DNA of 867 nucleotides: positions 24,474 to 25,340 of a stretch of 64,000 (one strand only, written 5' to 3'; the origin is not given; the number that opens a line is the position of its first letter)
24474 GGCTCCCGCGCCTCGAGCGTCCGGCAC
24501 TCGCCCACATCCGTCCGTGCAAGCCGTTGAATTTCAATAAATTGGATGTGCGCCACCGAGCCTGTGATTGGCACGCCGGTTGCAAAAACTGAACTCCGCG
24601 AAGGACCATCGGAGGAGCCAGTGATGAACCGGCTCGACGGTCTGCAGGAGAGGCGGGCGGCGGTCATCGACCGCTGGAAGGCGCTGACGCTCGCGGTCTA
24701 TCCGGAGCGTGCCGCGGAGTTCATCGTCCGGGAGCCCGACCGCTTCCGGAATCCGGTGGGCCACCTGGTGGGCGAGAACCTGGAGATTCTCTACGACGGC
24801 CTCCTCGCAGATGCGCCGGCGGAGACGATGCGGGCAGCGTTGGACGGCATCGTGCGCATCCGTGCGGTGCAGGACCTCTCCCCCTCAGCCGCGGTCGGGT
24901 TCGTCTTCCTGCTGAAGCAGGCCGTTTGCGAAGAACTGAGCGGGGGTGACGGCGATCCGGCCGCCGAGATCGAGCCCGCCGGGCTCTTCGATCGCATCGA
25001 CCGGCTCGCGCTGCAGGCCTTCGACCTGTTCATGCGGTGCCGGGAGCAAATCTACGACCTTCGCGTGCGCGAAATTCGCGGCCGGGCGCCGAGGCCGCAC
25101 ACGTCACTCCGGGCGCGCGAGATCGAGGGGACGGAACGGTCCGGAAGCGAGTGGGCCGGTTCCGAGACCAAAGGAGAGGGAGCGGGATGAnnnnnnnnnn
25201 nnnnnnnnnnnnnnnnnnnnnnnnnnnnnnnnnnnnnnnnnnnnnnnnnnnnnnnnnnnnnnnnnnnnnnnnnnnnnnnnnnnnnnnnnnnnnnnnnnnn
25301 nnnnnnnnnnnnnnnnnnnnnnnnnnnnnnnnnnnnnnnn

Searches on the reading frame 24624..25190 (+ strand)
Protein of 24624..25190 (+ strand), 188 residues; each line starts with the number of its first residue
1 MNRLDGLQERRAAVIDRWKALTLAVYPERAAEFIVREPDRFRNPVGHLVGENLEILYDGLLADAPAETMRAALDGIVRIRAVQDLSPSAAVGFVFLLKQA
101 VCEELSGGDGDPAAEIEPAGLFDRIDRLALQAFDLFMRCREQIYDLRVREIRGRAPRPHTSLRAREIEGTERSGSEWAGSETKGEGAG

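Call 9: search_protein_families(library=pfam, proteins=[window:24624-25190:+])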
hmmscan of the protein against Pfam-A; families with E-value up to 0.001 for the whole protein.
window:24624-25190:+ (188 aa): 1 family
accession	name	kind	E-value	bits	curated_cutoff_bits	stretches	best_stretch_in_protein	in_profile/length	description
PF14361.12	RsbRD_N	-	2.1e-16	60.9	24.3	1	7-105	5-103/104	RsbT co-antagonist protein rsbRD N-terminal domain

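Call 12: find_homologous_proteins(query=window:24624-25190:+)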
Query window:24624-25190:+ (188 aa): 475 proteins with E <= 0.001 among 1177 candidates; the best 120 are listed.
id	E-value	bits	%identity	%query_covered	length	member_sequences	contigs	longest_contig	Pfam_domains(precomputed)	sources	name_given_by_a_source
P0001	1.2e-117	408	100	100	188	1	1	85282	PF14361.13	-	-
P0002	8.7e-76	272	74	93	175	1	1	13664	PF14361.13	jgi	-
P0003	3.6e-74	267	76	90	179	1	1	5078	PF14361.13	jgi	jgi:hypothetical protein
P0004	6.4e-73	262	67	99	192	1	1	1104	PF14361.13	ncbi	-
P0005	1.9e-70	254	68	100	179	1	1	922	PF14361.13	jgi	jgi:hypothetical protein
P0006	6.3e-67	243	68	91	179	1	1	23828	PF14361.13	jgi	jgi:hypothetical protein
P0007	9.0e-65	236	68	89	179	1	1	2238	PF14361.13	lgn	-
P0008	2.0e-64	235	63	100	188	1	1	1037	PF14361.13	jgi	-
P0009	8.5e-62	226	70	85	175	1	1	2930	PF14361.13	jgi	jgi:hypothetical protein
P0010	3.7e-61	224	66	82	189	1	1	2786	PF14361.13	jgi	jgi:hypothetical protein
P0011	6.4e-61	223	67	87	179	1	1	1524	PF14361.13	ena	-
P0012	2.4e-60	221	64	90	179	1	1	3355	PF14361.13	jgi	jgi:hypothetical protein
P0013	3.2e-59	218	65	87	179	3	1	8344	PF14361.13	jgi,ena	jgi:hypothetical protein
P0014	1.0e-58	216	67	89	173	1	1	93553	PF14361.13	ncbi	-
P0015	1.3e-57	213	62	91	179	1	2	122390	PF14361.13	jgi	-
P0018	4.5e-56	208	62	89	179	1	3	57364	PF14361.13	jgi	jgi:hypothetical protein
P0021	1.2e-53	200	64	82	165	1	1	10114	PF14361.13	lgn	-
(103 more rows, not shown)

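Call 14: find_related_loci(query=A1, collection=genome_contigs, flank=10000)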
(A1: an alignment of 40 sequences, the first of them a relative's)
Query A1 (188 aa) in genome_contigs; peptide patterns used: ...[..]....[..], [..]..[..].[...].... (x = any residue, [..] = any of these).
524 stretches matched a pattern; 455 encode a relative of the query (tblastn E <= 1e-3); the best 80 are kept; 80 distinct loci.
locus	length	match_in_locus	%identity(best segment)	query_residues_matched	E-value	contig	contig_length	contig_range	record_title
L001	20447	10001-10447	50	1-152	2e-41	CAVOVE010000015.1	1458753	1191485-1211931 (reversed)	MAG: uncultured Candidatus Rokubacteria bacterium isolate MFD09779.bin.2.198 genome assembly, contig: contig_8186, whole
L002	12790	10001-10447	52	1-152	1e-40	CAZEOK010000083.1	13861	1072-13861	MAG TPA_asm: uncultured bacterium isolate binchicken_co232_174 genome assembly, contig: NODE_8678_length_13861_cov_5.701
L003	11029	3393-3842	49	4-155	1e-39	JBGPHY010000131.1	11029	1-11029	MAG: Terriglobia bacterium isolate OBJ_0618_7090110_347 k141_3899039_length_11029_cov_13.0000, whole genome shotgun sequ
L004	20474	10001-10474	47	1-157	1e-39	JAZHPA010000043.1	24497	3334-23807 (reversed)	Moorellaceae bacterium AZ2 AZ2_contig_43, whole genome shotgun sequence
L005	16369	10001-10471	43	1-157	1e-39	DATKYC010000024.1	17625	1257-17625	MAG TPA_asm: Acidobacteriota bacterium isolate SMAG_U14209 k141_3656917, whole genome shotgun sequence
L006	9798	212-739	40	6-186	2e-39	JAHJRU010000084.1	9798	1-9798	MAG: Chloroflexota bacterium isolate OS_PC_MetaG.mb.164 OS_PC_MetaG.mb.164_k141_277881, whole genome shotgun sequence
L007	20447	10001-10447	46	5-153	3e-39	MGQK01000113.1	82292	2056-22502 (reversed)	MAG: Deltaproteobacteria bacterium RBG_13_61_14 RBG_13_scaffold_797, whole genome shotgun sequence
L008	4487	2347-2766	52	5-152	3e-39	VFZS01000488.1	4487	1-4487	MAG: Acidobacteria bacterium isolate K_DeepCast_250m_m1_110 K_DeepCast_250m_m1_110_Ga0194125_10043793, whole genome shot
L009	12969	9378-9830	48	4-154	1e-38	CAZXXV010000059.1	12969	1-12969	MAG TPA_asm: uncultured bacterium isolate binchicken_co376_252 genome assembly, contig: NODE_5257_length_12969_cov_8.571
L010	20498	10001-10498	42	7-185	9e-38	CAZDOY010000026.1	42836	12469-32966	MAG TPA_asm: uncultured Thermoanaerobaculia bacterium isolate binchicken_co151_514 genome assembly, contig: NODE_1083_le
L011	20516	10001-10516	47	4-181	6e-38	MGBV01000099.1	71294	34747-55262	MAG: Candidatus Rokubacteria bacterium GWC2_70_16 gwc2_scaffold_1945, whole genome shotgun sequence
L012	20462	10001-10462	42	5-157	1e-37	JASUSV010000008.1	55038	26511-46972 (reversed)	MAG: Clostridia bacterium isolate DJKA97_NP-J24_bin.48 scaffold_156, whole genome shotgun sequence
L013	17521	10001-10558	40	5-177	1e-37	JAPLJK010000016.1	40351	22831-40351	MAG: Deltaproteobacteria bacterium isolate LacPavin_0920_SED4_MAG_50_153 LacPavin_0920_SED4_scaffold_1121363, whole geno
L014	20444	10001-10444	43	7-154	4e-37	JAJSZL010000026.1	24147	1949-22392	MAG: Candidatus Desulfofervidaceae bacterium isolate PB11946FWG155 FWG155_Desulfofervidaceae_contig026_0024147bp, whole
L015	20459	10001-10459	49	1-154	3e-37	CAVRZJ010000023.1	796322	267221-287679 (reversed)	MAG: uncultured Acidobacteriota bacterium isolate MFD05942.bin.2.248 genome assembly, contig: contig_8346, whole genome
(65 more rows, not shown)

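Call 16: find_related_loci(query=A1, collection=metagenome_contigs, flank=10000)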
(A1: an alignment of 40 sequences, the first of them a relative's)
Query A1 (188 aa) in metagenome_contigs; peptide patterns used: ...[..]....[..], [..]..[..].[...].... (x = any residue, [..] = any of these).
600 stretches matched a pattern (row limit reached: there are more); 476 encode a relative of the query (tblastn E <= 1e-3); the best 80 are kept; 80 distinct loci.
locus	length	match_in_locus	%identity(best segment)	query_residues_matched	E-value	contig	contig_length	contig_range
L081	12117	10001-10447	60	3-155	5e-49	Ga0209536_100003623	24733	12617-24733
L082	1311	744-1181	58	5-155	6e-51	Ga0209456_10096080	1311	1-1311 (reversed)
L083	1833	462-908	53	1-152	7e-46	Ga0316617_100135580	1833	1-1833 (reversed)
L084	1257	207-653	53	7-155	2e-46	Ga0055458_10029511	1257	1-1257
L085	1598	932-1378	50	5-153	2e-44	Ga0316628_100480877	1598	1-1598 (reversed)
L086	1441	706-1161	47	4-155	2e-44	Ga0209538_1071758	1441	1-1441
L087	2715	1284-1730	52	7-155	1e-42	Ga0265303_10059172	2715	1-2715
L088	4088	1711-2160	55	7-157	1e-42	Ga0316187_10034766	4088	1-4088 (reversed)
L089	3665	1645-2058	55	9-152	1e-42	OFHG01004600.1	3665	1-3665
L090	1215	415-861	52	6-154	4e-44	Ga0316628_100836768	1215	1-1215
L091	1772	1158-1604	51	1-152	2e-42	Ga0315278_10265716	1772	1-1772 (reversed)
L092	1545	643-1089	51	1-152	3e-42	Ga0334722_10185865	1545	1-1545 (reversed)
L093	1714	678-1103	47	5-154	3e-40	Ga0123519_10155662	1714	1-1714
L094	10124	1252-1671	52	5-152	1e-39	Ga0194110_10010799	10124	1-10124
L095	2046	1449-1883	51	5-152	3e-40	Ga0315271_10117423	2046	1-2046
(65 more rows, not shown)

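Call 17: find_encoding_contigs(protein=P0002, flank=10000, max_places=3)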
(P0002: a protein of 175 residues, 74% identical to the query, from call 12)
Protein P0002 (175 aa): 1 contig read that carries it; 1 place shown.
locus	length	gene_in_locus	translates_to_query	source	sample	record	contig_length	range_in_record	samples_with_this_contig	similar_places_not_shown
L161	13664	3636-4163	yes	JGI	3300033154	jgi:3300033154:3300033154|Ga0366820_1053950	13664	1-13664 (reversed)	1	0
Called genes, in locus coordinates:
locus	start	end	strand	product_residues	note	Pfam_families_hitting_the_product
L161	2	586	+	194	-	?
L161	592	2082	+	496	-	PF01656:CbiA, PF13500:AAA_26, PF07685:GATase_3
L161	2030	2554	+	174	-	PF13646:HEAT_2 (faint)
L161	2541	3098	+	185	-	-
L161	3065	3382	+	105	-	PF04358:DsrC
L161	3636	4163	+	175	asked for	PF14361:RsbRD_N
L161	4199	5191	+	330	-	PF02665:Nitrate_red_gam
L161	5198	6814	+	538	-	PF13187:Fer4_9 (faint), PF13237:Fer4_10 (faint), PF12797:Fer4_2 (faint), PF13183:Fer4_8, PF13534:Fer4_17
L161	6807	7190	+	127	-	-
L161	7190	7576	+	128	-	-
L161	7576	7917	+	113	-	PF00037:Fer4 (weak), PF12837:Fer4_6 (weak), PF13237:Fer4_10 (weak), PF12838:Fer4_7 (faint), PF13187:Fer4_9 (weak), PF13247:Fer4_11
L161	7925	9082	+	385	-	PF03916:NrfD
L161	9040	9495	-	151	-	-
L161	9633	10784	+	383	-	PF00070:Pyr_redox (weak), PF07992:Pyr_redox_2, PF02852:Pyr_redox_dim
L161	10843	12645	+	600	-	PF13241:NAD_binding_7, PF00590:TP_methylase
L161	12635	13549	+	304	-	PF12974:Phosphonate-bd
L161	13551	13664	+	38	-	?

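Call 18: find_encoding_contigs(protein=P0003, flank=10000, max_places=3)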
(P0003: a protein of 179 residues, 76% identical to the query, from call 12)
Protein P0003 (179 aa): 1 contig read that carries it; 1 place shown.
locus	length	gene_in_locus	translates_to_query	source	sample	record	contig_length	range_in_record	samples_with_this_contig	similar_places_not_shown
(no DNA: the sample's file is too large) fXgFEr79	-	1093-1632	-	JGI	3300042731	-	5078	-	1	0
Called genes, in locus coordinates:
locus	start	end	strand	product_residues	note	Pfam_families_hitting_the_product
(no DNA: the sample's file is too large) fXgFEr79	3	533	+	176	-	?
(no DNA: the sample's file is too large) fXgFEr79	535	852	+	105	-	PF04358:DsrC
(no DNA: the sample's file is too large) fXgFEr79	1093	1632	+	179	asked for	PF14361:RsbRD_N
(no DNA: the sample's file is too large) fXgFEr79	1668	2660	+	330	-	PF02665:Nitrate_red_gam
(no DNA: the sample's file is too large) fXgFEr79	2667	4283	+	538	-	PF13187:Fer4_9 (faint), PF13237:Fer4_10 (faint), PF12797:Fer4_2 (faint), PF13183:Fer4_8, PF13534:Fer4_17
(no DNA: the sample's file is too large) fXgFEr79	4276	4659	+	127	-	-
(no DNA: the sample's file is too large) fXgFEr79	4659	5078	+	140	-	?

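Call 19: find_encoding_contigs(protein=P0006, flank=10000, max_places=3)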
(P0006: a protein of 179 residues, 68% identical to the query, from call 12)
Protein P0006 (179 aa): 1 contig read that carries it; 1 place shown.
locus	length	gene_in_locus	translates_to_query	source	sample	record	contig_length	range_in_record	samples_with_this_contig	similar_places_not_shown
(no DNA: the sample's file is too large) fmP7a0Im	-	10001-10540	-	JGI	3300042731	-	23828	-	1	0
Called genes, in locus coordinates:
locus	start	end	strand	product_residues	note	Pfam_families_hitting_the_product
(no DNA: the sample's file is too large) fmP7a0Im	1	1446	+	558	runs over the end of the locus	PF03601:Cons_hypoth698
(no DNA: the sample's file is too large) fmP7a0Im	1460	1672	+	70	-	-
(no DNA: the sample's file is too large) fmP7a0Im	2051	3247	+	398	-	PF03460:NIR_SIR_ferr, PF01077:NIR_SIR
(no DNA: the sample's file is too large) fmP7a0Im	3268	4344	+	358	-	PF03460:NIR_SIR_ferr, PF01077:NIR_SIR, PF12838:Fer4_7 (weak)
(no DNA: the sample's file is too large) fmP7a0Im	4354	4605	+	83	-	-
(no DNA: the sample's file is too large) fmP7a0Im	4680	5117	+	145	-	-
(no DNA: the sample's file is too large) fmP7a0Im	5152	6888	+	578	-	PF14691:Fer4_20, PF00070:Pyr_redox (faint), PF01266:DAO, PF01946:Thi4 (weak), PF03486:HI0933_like (weak), PF07992:Pyr_redox_2, PF12831:FAD_oxidored (faint), PF13450:NAD_binding_8, +1 more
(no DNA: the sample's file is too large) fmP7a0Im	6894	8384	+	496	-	PF01656:CbiA, PF13500:AAA_26, PF07685:GATase_3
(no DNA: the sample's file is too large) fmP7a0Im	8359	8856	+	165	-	-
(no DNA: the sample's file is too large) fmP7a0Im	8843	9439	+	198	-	PF13424:TPR_12 (faint), PF13428:TPR_14 (faint), PF13432:TPR_16 (faint), PF14559:TPR_19 (faint), PF13414:TPR_11 (faint), PF13431:TPR_17 (faint), PF00515:TPR_1, PF07719:TPR_2 (weak), +2 more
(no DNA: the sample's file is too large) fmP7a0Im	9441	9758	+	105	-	PF04358:DsrC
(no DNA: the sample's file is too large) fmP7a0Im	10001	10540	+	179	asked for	PF14361:RsbRD_N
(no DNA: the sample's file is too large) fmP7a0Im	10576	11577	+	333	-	PF02665:Nitrate_red_gam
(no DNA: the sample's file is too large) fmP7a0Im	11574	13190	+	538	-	PF13187:Fer4_9 (faint), PF13237:Fer4_10 (faint), PF12797:Fer4_2 (faint), PF12838:Fer4_7 (faint), PF13183:Fer4_8, PF13534:Fer4_17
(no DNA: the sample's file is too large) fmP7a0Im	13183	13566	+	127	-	-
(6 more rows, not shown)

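Call 20: find_encoding_contigs(protein=P0014, flank=10000, max_places=3)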
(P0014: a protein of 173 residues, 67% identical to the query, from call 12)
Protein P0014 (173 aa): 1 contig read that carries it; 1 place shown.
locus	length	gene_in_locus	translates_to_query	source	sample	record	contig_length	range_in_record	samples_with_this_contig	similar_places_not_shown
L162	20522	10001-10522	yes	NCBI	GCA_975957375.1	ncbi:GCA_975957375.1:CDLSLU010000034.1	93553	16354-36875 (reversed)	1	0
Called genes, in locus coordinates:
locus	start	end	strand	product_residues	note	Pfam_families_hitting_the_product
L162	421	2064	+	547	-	PF03601:Cons_hypoth698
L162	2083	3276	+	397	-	PF03460:NIR_SIR_ferr, PF01077:NIR_SIR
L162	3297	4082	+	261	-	PF03460:NIR_SIR_ferr, PF01077:NIR_SIR, PF12838:Fer4_7 (weak)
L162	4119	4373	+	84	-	PF01077:NIR_SIR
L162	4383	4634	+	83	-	-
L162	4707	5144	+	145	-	-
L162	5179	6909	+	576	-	PF14691:Fer4_20, PF00070:Pyr_redox (weak), PF01266:DAO, PF01946:Thi4 (weak), PF03486:HI0933_like (weak), PF07992:Pyr_redox_2, PF12831:FAD_oxidored (faint), PF13450:NAD_binding_8, +1 more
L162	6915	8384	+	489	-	PF01656:CbiA, PF13500:AAA_26, PF01174:SNO (faint), PF07685:GATase_3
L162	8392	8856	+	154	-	PF13646:HEAT_2 (faint)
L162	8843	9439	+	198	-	PF13428:TPR_14 (faint), PF14559:TPR_19 (faint), PF24575:TPR_Slam (faint), PF13414:TPR_11 (faint), PF13431:TPR_17 (faint), PF13424:TPR_12 (faint), PF13432:TPR_16 (faint), PF00515:TPR_1 (weak), +3 more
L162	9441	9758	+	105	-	PF04358:DsrC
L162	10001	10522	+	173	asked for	PF14361:RsbRD_N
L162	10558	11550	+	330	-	PF02665:Nitrate_red_gam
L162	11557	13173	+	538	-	PF12838:Fer4_7 (faint), PF13237:Fer4_10 (faint), PF12797:Fer4_2 (faint), PF13183:Fer4_8, PF13534:Fer4_17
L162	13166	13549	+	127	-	-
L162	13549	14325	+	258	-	PF12837:Fer4_6 (faint), PF12838:Fer4_7 (faint), PF13187:Fer4_9 (faint), PF13237:Fer4_10 (faint), PF13247:Fer4_11, PF00037:Fer4 (weak), PF13247:Fer4_11 (weak)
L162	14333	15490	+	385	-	PF03916:NrfD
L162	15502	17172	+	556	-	PF07992:Pyr_redox_2, PF13450:NAD_binding_8 (faint), PF00070:Pyr_redox, PF02852:Pyr_redox_dim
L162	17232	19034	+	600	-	PF13241:NAD_binding_7, PF14824:Sirohm_synth_M (weak), PF00590:TP_methylase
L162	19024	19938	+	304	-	PF12974:Phosphonate-bd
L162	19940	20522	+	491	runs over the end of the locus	PF17203:sCache_3_2, PF00672:HAMP, PF00512:HisKA, PF02518:HATPase_c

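Call 21: find_encoding_contigs(protein=P0015, flank=10000, max_places=2)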
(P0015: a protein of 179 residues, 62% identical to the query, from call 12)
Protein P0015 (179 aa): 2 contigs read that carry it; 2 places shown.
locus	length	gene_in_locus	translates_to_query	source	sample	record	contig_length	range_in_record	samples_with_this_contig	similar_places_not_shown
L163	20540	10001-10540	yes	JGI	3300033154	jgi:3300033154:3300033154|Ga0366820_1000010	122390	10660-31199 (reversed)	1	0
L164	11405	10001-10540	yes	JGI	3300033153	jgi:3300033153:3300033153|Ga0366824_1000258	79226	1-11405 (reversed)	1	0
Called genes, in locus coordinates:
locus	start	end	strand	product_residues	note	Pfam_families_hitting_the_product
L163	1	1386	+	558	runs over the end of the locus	PF03601:Cons_hypoth698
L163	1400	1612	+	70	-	-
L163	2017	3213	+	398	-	PF03460:NIR_SIR_ferr (weak), PF01077:NIR_SIR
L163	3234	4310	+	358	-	PF03460:NIR_SIR_ferr, PF01077:NIR_SIR, PF12838:Fer4_7 (weak)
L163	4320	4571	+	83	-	-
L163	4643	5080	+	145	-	-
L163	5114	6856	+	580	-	PF14691:Fer4_20, PF00070:Pyr_redox (faint), PF01266:DAO, PF01946:Thi4 (weak), PF03486:HI0933_like (weak), PF07992:Pyr_redox_2, PF12831:FAD_oxidored (faint), PF13450:NAD_binding_8, +2 more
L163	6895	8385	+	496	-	PF01656:CbiA, PF13500:AAA_26, PF07685:GATase_3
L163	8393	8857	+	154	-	PF13513:HEAT_EZ (faint), PF13646:HEAT_2 (faint)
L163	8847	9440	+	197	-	PF13414:TPR_11 (faint), PF13428:TPR_14 (faint), PF13431:TPR_17 (faint), PF20308:TPR-S (faint), PF13432:TPR_16 (faint), PF00515:TPR_1 (weak), PF07719:TPR_2 (faint), PF14559:TPR_19 (weak), +1 more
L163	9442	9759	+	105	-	PF04358:DsrC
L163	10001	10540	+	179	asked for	PF14361:RsbRD_N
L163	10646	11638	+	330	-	PF02665:Nitrate_red_gam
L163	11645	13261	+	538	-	PF13187:Fer4_9 (faint), PF12797:Fer4_2 (faint), PF12838:Fer4_7 (faint), PF13237:Fer4_10 (faint), PF13183:Fer4_8, PF13534:Fer4_17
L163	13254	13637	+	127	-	-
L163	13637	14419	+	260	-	PF13183:Fer4_8 (faint), PF13247:Fer4_11, PF00037:Fer4 (weak), PF12797:Fer4_2 (weak), PF13237:Fer4_10 (weak), PF12837:Fer4_6 (weak), PF13187:Fer4_9 (weak), PF13247:Fer4_11 (weak), +1 more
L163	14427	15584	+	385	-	PF03916:NrfD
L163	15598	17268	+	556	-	PF07992:Pyr_redox_2, PF13450:NAD_binding_8 (faint), PF00070:Pyr_redox, PF02852:Pyr_redox_dim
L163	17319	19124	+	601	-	PF13241:NAD_binding_7, PF00590:TP_methylase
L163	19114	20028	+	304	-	PF12974:Phosphonate-bd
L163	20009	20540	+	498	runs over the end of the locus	PF17203:sCache_3_2 (weak), PF00672:HAMP, PF00512:HisKA, PF02518:HATPase_c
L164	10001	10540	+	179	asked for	PF14361:RsbRD_N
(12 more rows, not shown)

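Call 22: find_encoding_contigs(protein=P0018, flank=10000, max_places=2)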
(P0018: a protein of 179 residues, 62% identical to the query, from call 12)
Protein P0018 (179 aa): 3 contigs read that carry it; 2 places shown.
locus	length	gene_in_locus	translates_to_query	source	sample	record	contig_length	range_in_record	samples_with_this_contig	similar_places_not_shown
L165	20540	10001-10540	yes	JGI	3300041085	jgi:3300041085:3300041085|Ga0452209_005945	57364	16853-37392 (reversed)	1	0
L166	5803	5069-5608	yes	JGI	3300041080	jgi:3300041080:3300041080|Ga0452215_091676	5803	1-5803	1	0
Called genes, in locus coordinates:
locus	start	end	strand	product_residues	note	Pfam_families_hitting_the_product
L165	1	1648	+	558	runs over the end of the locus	PF03601:Cons_hypoth698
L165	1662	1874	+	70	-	-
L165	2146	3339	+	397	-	PF03460:NIR_SIR_ferr, PF01077:NIR_SIR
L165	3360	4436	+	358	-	PF03460:NIR_SIR_ferr, PF01077:NIR_SIR, PF12838:Fer4_7 (weak)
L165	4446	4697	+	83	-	-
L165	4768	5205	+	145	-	-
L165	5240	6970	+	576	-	PF14691:Fer4_20, PF00070:Pyr_redox (faint), PF01266:DAO, PF01946:Thi4 (weak), PF07992:Pyr_redox_2, PF12831:FAD_oxidored (faint), PF13450:NAD_binding_8, PF21799:MurD-like_N (weak), +1 more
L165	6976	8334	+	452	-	PF01656:CbiA, PF13500:AAA_26, PF07685:GATase_3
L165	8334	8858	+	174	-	PF13646:HEAT_2 (faint)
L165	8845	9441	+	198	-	PF03704:BTAD (faint), PF24575:TPR_Slam (faint), PF13174:TPR_6 (faint), PF13432:TPR_16 (weak), PF00515:TPR_1, PF07719:TPR_2, PF13428:TPR_14 (weak), PF13432:TPR_16 (weak), +7 more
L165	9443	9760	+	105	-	PF04358:DsrC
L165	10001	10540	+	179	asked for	PF14361:RsbRD_N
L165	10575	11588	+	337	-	PF02665:Nitrate_red_gam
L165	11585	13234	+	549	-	PF13237:Fer4_10 (faint), PF12838:Fer4_7 (faint), PF13183:Fer4_8, PF13534:Fer4_17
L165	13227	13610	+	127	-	-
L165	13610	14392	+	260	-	PF12837:Fer4_6 (faint), PF13237:Fer4_10 (faint), PF12838:Fer4_7 (faint), PF13187:Fer4_9 (faint), PF13247:Fer4_11, PF00037:Fer4 (weak), PF13247:Fer4_11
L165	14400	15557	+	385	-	PF03916:NrfD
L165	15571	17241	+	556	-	PF07992:Pyr_redox_2, PF00070:Pyr_redox, PF02852:Pyr_redox_dim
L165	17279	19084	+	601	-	PF13241:NAD_binding_7, PF00590:TP_methylase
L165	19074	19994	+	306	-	PF12974:Phosphonate-bd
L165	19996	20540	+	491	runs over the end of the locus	PF17203:sCache_3_2, PF00672:HAMP, PF00512:HisKA, PF02518:HATPase_c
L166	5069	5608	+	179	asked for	PF14361:RsbRD_N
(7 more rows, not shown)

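Call 23: find_encoding_contigs(protein=P0013, flank=10000, max_places=2)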
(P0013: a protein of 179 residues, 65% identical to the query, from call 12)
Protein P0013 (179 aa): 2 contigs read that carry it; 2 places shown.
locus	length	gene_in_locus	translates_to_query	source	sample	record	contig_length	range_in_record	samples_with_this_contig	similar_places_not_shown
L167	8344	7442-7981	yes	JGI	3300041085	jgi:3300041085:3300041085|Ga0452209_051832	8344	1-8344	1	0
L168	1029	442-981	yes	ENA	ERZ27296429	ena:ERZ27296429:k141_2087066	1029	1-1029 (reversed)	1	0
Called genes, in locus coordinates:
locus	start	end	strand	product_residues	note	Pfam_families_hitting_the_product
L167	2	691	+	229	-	?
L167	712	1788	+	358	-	PF03460:NIR_SIR_ferr, PF01077:NIR_SIR, PF12838:Fer4_7 (weak)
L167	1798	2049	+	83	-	-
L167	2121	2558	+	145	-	-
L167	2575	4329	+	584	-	PF14691:Fer4_20, PF01946:Thi4 (faint), PF13738:Pyr_redox_3 (faint), PF00070:Pyr_redox (faint), PF01266:DAO, PF07992:Pyr_redox_2, PF12831:FAD_oxidored (faint), PF13450:NAD_binding_8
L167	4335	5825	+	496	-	PF01656:CbiA, PF13500:AAA_26, PF07685:GATase_3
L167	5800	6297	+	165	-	PF13513:HEAT_EZ (faint)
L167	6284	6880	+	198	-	PF13428:TPR_14 (faint), PF13432:TPR_16 (faint), PF13414:TPR_11 (faint), PF13424:TPR_12 (faint), PF14559:TPR_19 (faint), PF24575:TPR_Slam (faint), PF13431:TPR_17 (faint), PF00515:TPR_1 (weak), +2 more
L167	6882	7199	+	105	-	PF04358:DsrC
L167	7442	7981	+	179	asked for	PF14361:RsbRD_N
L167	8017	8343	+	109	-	?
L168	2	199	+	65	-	?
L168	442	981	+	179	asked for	PF14361:RsbRD_N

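Call 24: find_encoding_contigs(protein=P0021, flank=10000, max_places=2)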
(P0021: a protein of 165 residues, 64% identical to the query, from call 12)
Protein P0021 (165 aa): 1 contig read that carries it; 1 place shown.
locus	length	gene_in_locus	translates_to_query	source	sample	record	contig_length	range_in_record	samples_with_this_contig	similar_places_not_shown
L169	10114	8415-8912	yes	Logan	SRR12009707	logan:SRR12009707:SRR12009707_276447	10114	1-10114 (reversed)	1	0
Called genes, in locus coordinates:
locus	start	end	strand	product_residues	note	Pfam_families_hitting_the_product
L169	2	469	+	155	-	?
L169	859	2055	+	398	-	PF03460:NIR_SIR_ferr, PF01077:NIR_SIR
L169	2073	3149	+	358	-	PF03460:NIR_SIR_ferr, PF01077:NIR_SIR, PF12838:Fer4_7 (weak)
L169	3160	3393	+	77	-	-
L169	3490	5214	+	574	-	PF14691:Fer4_20, PF00070:Pyr_redox (weak), PF01266:DAO, PF03486:HI0933_like (weak), PF07992:Pyr_redox_2, PF12831:FAD_oxidored (faint), PF13450:NAD_binding_8, PF13738:Pyr_redox_3 (faint)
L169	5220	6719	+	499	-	PF01656:CbiA, PF13500:AAA_26, PF07685:GATase_3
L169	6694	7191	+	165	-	PF13646:HEAT_2 (faint)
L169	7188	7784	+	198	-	PF13174:TPR_6 (faint), PF13424:TPR_12 (faint), PF13428:TPR_14 (faint), PF13432:TPR_16 (weak), PF00515:TPR_1, PF07719:TPR_2, PF13414:TPR_11 (weak), PF13432:TPR_16, +6 more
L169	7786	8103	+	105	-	PF04358:DsrC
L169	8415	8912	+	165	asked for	PF14361:RsbRD_N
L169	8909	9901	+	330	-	PF02665:Nitrate_red_gam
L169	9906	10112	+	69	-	?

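Call 52: search_protein_families(library=ncbifam, proteins=[window:24624-25190:+], max_evalue=0.00001)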
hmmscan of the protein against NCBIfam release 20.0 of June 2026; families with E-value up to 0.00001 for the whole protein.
window:24624-25190:+ (188 aa): 0 families
